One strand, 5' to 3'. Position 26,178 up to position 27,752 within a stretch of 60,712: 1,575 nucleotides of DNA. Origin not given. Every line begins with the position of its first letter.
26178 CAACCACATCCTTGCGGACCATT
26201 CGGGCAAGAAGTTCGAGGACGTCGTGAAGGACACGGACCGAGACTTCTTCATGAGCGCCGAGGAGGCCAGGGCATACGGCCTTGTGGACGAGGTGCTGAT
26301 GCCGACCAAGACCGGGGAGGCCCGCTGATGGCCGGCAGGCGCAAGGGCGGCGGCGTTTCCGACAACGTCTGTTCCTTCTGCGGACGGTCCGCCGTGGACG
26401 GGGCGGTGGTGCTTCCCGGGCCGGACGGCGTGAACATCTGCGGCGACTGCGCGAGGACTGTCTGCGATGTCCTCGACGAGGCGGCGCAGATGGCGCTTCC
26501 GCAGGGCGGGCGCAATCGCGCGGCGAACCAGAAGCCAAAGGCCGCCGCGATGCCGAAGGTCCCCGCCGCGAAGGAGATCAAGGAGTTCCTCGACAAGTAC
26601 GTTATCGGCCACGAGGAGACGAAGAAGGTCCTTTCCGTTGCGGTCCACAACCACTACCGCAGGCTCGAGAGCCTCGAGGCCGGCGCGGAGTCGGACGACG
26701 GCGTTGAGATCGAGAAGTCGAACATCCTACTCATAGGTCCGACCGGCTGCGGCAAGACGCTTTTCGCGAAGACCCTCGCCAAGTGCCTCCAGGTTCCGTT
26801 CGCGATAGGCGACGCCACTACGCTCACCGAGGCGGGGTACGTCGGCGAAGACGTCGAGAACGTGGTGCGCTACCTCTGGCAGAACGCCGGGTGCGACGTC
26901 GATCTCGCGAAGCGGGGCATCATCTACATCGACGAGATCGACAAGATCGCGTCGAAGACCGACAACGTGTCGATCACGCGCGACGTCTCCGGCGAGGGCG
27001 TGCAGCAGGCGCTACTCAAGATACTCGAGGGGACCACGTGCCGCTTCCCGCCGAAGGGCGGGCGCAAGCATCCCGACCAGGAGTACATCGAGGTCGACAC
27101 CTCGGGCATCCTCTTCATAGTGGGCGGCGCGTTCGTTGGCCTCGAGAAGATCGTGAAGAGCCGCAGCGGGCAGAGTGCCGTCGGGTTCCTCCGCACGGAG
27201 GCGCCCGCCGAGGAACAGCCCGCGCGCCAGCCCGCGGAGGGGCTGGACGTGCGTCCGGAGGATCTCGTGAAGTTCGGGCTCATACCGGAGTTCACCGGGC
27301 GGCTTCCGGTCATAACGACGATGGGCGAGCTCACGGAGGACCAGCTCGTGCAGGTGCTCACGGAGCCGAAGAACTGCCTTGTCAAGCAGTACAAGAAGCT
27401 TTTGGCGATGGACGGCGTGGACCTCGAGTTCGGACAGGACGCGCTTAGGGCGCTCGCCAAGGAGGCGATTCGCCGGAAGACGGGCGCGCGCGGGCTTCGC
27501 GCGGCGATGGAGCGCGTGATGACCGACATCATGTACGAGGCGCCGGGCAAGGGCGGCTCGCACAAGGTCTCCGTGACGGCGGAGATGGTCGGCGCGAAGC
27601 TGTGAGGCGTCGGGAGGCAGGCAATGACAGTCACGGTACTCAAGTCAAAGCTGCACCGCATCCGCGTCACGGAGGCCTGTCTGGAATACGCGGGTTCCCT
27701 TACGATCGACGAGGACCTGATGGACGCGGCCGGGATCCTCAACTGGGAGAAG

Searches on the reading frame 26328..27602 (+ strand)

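Call 74: search_protein_families(library=pfam, proteins=[window:26328-27602:+], max_evalue=0.00001)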
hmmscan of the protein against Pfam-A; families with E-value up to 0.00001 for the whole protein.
window:26328-27602:+ (425 aa): 6 families
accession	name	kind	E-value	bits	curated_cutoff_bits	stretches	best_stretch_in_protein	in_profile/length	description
PF07724.20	AAA_2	-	4.3e-30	105.4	27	1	129-329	2-166/166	AAA domain (Cdc48 subfamily)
PF00004.35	AAA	-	3.2e-15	57.2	21.2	1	133-238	1-97/131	ATPase family associated with various cellular activities (AAA)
PF10431.15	ClpB_D2-small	-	3.9e-11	43.3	21.9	1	335-410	1-72/81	C-terminal, D2-small domain, of ClpB protein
PF06689.19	zf-C4_ClpX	-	4.3e-08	33.4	27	1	14-51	2-39/39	ClpX C4-type zinc finger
PF00493.29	MCM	-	2.8e-06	27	23.3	1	83-212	17-138/224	MCM P-loop domain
PF07728.20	AAA_5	-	5.3e-06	26.9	22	0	132-211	1-82/139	AAA domain (dynein-related subfamily)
